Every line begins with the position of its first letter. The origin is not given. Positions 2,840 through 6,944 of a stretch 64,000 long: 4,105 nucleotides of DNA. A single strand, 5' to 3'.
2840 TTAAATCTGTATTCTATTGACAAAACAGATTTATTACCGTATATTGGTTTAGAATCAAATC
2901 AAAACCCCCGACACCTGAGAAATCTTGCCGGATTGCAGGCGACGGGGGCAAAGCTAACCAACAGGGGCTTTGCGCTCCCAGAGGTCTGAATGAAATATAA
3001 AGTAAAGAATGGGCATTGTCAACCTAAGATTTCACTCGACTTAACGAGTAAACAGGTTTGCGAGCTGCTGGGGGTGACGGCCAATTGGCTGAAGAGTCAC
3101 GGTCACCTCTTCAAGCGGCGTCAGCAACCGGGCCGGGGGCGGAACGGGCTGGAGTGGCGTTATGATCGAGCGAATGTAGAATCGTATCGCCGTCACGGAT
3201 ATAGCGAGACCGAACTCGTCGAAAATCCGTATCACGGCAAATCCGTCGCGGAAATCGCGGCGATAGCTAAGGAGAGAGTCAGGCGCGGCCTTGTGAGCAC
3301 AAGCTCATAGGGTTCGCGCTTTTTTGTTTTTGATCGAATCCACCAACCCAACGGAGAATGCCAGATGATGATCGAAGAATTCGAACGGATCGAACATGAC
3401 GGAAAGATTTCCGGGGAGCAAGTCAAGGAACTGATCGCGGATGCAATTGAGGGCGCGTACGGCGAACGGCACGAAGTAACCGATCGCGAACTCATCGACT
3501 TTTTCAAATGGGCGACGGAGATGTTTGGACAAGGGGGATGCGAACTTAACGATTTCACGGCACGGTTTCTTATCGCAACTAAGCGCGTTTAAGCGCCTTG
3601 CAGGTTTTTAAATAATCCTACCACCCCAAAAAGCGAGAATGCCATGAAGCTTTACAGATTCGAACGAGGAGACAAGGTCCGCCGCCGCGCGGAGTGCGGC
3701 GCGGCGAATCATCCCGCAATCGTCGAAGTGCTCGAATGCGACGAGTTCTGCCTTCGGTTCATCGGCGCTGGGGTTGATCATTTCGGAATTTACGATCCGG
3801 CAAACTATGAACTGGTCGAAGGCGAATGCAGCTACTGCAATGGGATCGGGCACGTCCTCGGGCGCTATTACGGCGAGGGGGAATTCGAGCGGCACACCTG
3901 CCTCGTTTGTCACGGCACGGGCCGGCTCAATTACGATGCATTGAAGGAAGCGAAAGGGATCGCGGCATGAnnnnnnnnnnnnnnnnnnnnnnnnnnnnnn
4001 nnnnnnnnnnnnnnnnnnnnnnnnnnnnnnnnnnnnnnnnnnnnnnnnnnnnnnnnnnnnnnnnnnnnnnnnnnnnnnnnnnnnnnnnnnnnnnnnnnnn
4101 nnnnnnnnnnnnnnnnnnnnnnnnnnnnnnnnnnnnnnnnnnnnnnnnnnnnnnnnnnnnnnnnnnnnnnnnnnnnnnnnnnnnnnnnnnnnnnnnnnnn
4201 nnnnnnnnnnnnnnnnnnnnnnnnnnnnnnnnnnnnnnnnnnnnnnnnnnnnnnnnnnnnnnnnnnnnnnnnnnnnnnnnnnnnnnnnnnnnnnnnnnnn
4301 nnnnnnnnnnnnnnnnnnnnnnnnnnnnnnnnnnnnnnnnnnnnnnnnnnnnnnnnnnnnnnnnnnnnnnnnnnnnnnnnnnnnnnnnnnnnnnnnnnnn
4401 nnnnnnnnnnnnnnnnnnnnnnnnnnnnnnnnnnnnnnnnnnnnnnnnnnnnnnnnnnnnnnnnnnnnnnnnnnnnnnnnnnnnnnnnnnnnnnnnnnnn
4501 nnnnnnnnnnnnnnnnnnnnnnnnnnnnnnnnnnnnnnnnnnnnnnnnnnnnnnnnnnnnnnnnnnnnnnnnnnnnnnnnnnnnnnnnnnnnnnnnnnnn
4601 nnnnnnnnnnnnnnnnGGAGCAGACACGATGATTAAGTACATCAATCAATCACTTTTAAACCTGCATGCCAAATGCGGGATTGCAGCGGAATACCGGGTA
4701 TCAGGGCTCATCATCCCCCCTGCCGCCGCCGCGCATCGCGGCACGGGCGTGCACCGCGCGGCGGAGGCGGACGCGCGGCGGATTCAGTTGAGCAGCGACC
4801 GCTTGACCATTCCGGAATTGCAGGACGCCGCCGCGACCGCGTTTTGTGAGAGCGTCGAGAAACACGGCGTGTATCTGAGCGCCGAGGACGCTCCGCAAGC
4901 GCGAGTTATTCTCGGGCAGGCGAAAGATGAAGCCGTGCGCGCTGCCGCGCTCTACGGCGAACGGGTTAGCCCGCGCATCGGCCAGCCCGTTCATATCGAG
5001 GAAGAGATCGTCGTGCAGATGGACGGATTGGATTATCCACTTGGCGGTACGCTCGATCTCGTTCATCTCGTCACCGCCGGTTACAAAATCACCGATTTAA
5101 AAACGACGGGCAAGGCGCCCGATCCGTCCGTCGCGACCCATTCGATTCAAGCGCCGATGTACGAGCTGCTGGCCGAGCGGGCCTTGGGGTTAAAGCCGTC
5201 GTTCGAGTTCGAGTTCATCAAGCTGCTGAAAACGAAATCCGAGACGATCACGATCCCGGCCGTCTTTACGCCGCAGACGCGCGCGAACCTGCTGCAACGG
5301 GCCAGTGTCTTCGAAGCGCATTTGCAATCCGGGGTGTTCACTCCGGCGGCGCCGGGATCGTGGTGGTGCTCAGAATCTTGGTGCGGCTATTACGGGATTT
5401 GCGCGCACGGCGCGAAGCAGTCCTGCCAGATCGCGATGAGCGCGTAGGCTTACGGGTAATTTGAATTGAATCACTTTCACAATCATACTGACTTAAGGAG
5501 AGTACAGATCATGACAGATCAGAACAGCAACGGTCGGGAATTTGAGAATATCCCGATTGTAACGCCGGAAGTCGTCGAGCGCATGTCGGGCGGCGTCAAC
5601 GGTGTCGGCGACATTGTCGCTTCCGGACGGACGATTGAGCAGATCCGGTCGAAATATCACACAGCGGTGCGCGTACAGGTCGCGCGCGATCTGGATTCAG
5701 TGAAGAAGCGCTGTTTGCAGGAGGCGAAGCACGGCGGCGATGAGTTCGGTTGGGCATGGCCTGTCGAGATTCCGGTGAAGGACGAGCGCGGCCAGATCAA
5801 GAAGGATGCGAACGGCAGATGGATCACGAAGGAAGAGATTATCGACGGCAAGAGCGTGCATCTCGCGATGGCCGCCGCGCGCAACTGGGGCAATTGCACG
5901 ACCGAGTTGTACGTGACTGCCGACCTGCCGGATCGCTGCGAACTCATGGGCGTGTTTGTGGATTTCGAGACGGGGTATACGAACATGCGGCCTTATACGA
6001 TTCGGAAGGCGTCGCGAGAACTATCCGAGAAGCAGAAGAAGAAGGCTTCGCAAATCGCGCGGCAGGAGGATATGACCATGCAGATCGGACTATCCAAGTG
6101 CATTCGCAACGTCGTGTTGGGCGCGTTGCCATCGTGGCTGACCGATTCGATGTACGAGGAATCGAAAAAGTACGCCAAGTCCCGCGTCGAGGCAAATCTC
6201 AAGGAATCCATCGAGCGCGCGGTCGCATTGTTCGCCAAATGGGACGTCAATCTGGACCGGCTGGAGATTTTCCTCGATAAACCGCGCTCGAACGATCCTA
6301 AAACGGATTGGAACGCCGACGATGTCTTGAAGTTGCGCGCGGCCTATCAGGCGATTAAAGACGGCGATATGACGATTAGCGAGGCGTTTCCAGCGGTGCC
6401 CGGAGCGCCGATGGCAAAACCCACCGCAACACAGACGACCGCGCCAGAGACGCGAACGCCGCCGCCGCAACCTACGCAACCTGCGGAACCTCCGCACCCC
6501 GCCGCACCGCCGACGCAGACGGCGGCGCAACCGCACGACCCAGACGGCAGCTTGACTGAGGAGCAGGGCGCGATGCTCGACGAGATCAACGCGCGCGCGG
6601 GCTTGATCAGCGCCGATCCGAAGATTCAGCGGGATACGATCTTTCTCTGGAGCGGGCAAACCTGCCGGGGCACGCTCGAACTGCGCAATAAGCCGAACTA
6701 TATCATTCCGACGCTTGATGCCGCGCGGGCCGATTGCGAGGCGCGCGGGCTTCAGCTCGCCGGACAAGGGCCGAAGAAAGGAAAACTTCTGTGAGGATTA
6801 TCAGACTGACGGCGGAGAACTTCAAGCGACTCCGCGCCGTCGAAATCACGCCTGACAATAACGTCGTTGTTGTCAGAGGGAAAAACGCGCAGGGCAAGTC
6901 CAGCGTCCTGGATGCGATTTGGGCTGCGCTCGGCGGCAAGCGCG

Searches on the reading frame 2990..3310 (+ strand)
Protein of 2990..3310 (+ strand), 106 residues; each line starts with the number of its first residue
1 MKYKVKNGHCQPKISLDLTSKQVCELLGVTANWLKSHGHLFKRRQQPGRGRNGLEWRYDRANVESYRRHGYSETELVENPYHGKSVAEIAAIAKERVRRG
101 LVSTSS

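Call 7: search_protein_families(library=pfam, proteins=[window:2990-3310:+], max_evalue=0.01)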
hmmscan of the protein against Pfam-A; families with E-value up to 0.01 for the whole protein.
window:2990-3310:+ (106 aa): 1 family
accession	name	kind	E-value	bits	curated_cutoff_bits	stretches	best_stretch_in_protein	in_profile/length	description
PF12728.13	HTH_17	-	0.0035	18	27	1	18-67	2-47/51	Helix-turn-helix domain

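Call 51: find_homologous_proteins(query=window:2990-3310:+)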
Query window:2990-3310:+ (106 aa): 2 proteins with E <= 0.001 among 5 candidates.
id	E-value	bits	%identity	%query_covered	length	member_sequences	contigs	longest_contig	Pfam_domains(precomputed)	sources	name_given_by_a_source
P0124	6.2e-66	237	100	100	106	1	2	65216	-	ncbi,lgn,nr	ncbi:hypothetical protein KKC97_03350 [bacterium]|nr:hypothetical protein [bacterium] MBU1636682.1 h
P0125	2.7e-41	157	71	100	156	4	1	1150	-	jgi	-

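Call 52: find_encoding_contigs(protein=P0124, flank=10000, max_places=10)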
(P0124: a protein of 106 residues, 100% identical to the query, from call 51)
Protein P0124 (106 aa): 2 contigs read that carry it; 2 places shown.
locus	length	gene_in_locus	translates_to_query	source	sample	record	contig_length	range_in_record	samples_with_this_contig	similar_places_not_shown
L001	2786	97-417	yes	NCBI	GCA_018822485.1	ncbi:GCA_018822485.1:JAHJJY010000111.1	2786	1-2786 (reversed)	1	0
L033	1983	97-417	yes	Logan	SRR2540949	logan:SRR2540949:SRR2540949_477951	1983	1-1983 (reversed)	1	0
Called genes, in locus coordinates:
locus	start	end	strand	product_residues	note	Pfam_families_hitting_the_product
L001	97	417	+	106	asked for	-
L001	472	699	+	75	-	-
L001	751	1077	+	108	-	-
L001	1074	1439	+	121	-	PF00072:Response_reg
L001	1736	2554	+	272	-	PF12705:PDDEXK_1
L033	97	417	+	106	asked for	-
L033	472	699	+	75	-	-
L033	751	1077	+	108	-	-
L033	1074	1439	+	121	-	PF00072:Response_reg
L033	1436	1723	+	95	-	-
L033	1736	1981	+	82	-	?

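Call 62: find_related_loci(query=A5, collection=viral_contigs, flank=10000)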
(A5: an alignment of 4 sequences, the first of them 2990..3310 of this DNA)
Query A5 (106 aa) in viral_contigs; peptide patterns used: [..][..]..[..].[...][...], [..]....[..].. (x = any residue, [..] = any of these).
138 stretches matched a pattern; 1 encode a relative of the query (tblastn E <= 1e-3); 1 distinct loci.
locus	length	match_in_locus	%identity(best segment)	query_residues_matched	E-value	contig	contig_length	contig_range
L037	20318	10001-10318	73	1-106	1e-49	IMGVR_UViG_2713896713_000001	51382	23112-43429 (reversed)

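Call 65: find_related_loci(query=L037:3-3305:-, collection=viral_contigs, flank=10000)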
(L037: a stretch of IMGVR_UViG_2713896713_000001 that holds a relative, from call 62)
Query L037:3-3305:- (1101 aa) in viral_contigs; peptide patterns used: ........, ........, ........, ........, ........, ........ (x = any residue, [..] = any of these).
5 stretches matched a pattern; 1 encode a relative of the query (tblastn E <= 1e-3); 1 distinct loci.
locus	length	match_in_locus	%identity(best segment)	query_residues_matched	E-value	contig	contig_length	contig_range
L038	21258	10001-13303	100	1-1101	0e+0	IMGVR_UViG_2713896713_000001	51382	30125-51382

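Call 71: search_protein_families(library=pfam, proteins=[L038:19537-20607:+, L038:18640-19509:+, L038:16862-18469:+, L038:15441-16748:+, L034:10524-11675:+, L034:13225-14106:+], max_evalue=0.01)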
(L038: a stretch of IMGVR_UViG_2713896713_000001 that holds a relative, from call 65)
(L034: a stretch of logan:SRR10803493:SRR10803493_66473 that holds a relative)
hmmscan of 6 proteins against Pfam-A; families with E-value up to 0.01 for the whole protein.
L038:19537-20607:+ (356 aa): 4 families
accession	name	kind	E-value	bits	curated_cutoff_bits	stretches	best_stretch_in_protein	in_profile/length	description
PF00589.27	Phage_integrase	-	3.5e-18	66.4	27.1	1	171-324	2-165/172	Phage integrase family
PF13102.12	Phage_int_SAM_5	-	0.00016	22.4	22.3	1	74-150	8-87/98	Phage integrase SAM-like domain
PF02899.23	Phage_int_SAM_1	-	0.00049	20.8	22.3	1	82-148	13-82/83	Phage integrase, N-terminal SAM-like domain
PF13495.12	Phage_int_SAM_4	-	0.0028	18.5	27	1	100-148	31-81/85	Phage integrase, N-terminal SAM-like domain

L038:18640-19509:+ (289 aa): 2 families
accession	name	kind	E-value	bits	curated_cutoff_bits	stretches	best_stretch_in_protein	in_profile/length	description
PF07719.23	TPR_2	-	0.00026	21.3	27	1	245-277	1-33/34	Tetratricopeptide repeat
PF13432.12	TPR_16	-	0.00039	21.3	32.7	1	213-276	2-62/65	Tetratricopeptide repeat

L038:16862-18469:+ (535 aa): 1 family
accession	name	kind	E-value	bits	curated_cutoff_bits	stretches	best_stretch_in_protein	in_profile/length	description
PF24585.1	YunG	-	9.9e-29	100.3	27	1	19-136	2-114/116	YunG protein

L038:15441-16748:+ (435 aa): 2 families
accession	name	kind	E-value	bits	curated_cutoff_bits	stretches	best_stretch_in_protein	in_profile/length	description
PF12705.13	PDDEXK_1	-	2.4e-14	54.3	22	1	50-332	3-246/247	PD-(D/E)XK nuclease superfamily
PF01930.23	Cas_Cas4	-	3.2e-05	24.5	22.7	1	218-333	53-159/160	Domain of unknown function DUF83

L034:10524-11675:+ (383 aa): 0 families

L034:13225-14106:+ (293 aa): 0 families

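Call 72: search_protein_families(library=padloc, proteins=[L034:7516-8901:-, L034:4571-7489:-, L034:3477-4547:-, L038:10001-15508:+, L038:15441-16748:+, L038:16862-18469:+], max_evalue=0.001)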
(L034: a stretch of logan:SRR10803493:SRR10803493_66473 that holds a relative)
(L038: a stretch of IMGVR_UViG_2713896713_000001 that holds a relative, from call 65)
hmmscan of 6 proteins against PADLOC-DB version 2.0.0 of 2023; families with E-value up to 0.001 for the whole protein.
L034:7516-8901:- (461 aa): 2 families
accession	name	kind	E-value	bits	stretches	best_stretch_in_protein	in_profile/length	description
PDLC00002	DruA1|DruA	-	2.9e-140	466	1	65-439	13-387/407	DUF4338 domain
PDLC00001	DruA1|DruA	-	2.5e-43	146.6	2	223-425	426-644/675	DUF4338 domain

L034:4571-7489:- (972 aa): 0 families

L034:3477-4547:- (356 aa): 2 families
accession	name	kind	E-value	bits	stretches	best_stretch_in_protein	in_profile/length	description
PDLC00010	DruD1|DruD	-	9.4e-103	341.9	1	3-355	5-355/359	Unknown function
PDLC00012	DruD1|DruD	-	1.6e-83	279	1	3-354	4-354/356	Unknown function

L038:10001-15508:+ (1835 aa): 30 families (the best 25 are shown)
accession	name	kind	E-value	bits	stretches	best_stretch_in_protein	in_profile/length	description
PDLC00013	DruE1|DruE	-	0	1925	1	6-1832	5-1773/1776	SNF2 family N-terminal domain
PDLC00014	DruE2|DruE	-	8.8e-193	641.5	3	9-601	5-635/1928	SNF2 family N-terminal domain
PDLC00051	DruE4|DruE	-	3.5e-191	636.2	4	8-607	6-565/1829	SNF2 family N-terminal domain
PDLC00015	DruE2|DruE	-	4.3e-188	626.1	3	8-600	5-583/1887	SNF2 family N-terminal domain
PDLC00037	DruE3|DruE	-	2e-178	594.2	3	1078-1717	1034-1674/2055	SNF2 family N-terminal domain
PDLC00035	DruE3|DruE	-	2.8e-126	421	3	290-793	209-686/1460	SNF2 family N-terminal domain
PDLC00036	DruE3|DruE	-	9.5e-111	369.1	4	1075-1715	1024-1648/2023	SNF2 family N-terminal domain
PDLC02896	DpdJ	-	5.6e-26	88.6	1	113-412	181-434/1487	DpdJ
PDLC03960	SngC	-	1.3e-22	78.3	2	100-179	28-98/720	-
PDLC02503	BrxHI|BrxHII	-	4e-20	69.7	2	1103-1154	301-352/698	BrxHI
PDLC02570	DrmA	-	1.3e-14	51.6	1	1101-1185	582-665/851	DrmA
PDLC02569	DrmA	-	2.9e-14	49.8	2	1102-1165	831-893/1095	DrmA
PDLC02893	DpdJ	-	4.9e-13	45.9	1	114-172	185-238/876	DpdJ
PDLC02501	BrxHI|BrxHII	-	1.4e-11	41.3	2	1094-1154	292-352/925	BrxHI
PDLC02898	DpdJ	-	4.3e-11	40.3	1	114-172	185-238/506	DpdJ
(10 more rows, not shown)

L038:15441-16748:+ (435 aa): 10 families
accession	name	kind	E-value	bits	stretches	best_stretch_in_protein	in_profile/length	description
PDLC00060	DruK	-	2.6e-10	38.2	1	185-338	111-265/347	PD-(D/E)XK nuclease superfamily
PDLC01250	Cas4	-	1.7e-07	29.7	1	206-332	51-167/168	"CAS-I,CAS-II,CAS-III,CAS-IV,CAS-V,CAS-VI; acquisition_associated"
PDLC01747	Cas1g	-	1.7e-07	28.2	1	185-332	31-176/523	-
PDLC00943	Cas4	-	2.4e-07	28.9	1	209-333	60-179/180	CRISPR-associated protein Cas4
PDLC00059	DruK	-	7.9e-07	26.6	1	205-338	114-240/326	PD-(D/E)XK nuclease superfamily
PDLC01611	Cas4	-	2.3e-05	22.7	1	213-333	53-157/158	"CAS-I,CAS-II,CAS-III,CAS-IV,CAS-V,CAS-VI; acquisition_associated"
PDLC00944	Cas4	-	4.3e-05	21.8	1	212-332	62-176/177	Cas4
PDLC02085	Cas4a2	-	4.5e-05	21.9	1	206-333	52-162/166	-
PDLC01447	Cas4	-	0.00015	20.3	1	210-333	47-158/161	"CAS-I,CAS-II,CAS-III,CAS-IV,CAS-V,CAS-VI; acquisition_associated"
PDLC02035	Cas4d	-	0.00079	16.9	0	205-333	53-175/196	-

L038:16862-18469:+ (535 aa): 0 families

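Call 76: find_related_loci(query=L038:19537-20607:+, collection=viral_contigs, flank=10000)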
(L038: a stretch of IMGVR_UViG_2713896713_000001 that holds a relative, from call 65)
Query L038:19537-20607:+ (356 aa) in viral_contigs; peptide patterns used: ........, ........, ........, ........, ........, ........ (x = any residue, [..] = any of these).
19 stretches matched a pattern; 1 encode a relative of the query (tblastn E <= 1e-3); 1 distinct loci.
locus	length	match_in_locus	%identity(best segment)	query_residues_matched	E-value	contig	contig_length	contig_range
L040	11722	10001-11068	100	1-356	0e+0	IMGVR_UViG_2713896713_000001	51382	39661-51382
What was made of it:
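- Tried and rejected: A scan anchored on the relative's integrase found only that relative itself (call 76).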

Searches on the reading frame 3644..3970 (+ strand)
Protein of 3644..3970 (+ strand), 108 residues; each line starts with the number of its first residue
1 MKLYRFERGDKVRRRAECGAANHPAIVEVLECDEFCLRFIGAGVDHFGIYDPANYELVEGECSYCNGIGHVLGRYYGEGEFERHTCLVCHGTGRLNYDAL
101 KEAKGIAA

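Call 7: search_protein_families(library=pfam, proteins=[window:3644-3970:+], max_evalue=0.01)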
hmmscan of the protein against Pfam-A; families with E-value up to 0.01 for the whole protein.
window:3644-3970:+ (108 aa): 1 family
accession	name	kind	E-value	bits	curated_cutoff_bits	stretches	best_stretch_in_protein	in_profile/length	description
PF00684.25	DnaJ_CXXCXGXG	-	0.00048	20.8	32.7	1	60-96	16-54/65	DnaJ central domain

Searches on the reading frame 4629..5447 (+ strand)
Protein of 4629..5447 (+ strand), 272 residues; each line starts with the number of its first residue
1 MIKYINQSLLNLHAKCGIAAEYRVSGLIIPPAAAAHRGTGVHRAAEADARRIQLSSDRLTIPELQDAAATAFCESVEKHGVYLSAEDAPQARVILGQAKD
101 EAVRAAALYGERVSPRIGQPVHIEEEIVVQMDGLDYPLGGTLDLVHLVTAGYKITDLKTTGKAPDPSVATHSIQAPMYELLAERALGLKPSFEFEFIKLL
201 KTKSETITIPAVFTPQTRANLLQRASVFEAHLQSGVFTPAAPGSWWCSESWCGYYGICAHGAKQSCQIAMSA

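Call 7: search_protein_families(library=pfam, proteins=[window:4629-5447:+], max_evalue=0.01)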
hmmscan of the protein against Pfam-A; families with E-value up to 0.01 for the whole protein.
window:4629-5447:+ (272 aa): 1 family
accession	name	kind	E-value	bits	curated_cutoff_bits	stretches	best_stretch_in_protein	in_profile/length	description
PF12705.13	PDDEXK_1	-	3.5e-16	60.3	22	1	7-258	4-246/247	PD-(D/E)XK nuclease superfamily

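Call 17: find_encoding_contigs(protein=window:4629-5447:+, flank=10000, max_places=10)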
Protein window:4629-5447:+ (272 aa): 1 contig read that carries it; 1 place shown.
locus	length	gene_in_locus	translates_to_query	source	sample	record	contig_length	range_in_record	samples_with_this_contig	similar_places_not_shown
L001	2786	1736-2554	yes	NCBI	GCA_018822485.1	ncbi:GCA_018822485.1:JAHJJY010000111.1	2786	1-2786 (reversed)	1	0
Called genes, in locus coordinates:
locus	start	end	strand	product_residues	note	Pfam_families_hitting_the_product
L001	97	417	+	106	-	-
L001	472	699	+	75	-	-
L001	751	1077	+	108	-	-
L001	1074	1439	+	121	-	PF00072:Response_reg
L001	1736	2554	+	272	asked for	PF12705:PDDEXK_1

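Call 29: find_related_loci(query=window:4629-5447:+, collection=viral_contigs, flank=10000)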
Query window:4629-5447:+ (272 aa) in viral_contigs; peptide patterns used: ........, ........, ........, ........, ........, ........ (x = any residue, [..] = any of these).
14 stretches matched a pattern; 3 encode a relative of the query (tblastn E <= 1e-3); 3 distinct loci.
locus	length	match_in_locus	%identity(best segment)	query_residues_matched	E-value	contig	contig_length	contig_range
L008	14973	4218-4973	28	3-260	5e-29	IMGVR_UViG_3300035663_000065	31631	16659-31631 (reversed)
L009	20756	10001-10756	28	3-260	8e-29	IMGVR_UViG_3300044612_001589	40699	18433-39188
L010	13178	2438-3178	28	1-258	5e-23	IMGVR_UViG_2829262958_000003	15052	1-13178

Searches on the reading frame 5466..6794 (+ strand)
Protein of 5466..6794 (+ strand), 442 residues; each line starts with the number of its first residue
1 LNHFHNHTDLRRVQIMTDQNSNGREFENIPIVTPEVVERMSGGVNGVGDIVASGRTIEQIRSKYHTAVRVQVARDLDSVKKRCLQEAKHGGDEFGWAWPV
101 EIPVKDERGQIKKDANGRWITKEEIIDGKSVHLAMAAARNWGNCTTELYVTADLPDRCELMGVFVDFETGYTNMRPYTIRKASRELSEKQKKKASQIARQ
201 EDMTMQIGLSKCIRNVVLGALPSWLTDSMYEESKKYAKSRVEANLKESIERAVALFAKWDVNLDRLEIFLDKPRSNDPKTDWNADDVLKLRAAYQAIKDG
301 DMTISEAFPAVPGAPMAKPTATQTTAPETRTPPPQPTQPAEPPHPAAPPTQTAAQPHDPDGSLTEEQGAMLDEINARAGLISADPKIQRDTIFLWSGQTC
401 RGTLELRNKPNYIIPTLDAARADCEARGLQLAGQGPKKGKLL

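Call 7: search_protein_families(library=pfam, proteins=[window:5466-6794:+], max_evalue=0.01)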
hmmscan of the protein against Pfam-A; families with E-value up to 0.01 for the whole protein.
window:5466-6794:+ (442 aa): 0 families

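Call 9: search_protein_families(library=phrogs, proteins=[window:5466-6794:+], max_evalue=0.001)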
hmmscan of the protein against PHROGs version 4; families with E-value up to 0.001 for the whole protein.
window:5466-6794:+ (442 aa): 1 family
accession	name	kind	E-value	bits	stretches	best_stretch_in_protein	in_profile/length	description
phrog_3657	-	unknown function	5.5e-33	115.3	1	117-329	76-274/289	-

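Call 103: search_solved_structures(query=window:5466-6794:+, max_evalue=1)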
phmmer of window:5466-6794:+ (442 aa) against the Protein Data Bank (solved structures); distinct sequences matched with E-value up to 1: 1.
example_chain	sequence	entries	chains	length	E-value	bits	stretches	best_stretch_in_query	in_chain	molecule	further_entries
6u5b_h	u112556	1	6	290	0.42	12.7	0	23-87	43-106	Ripcord PA0626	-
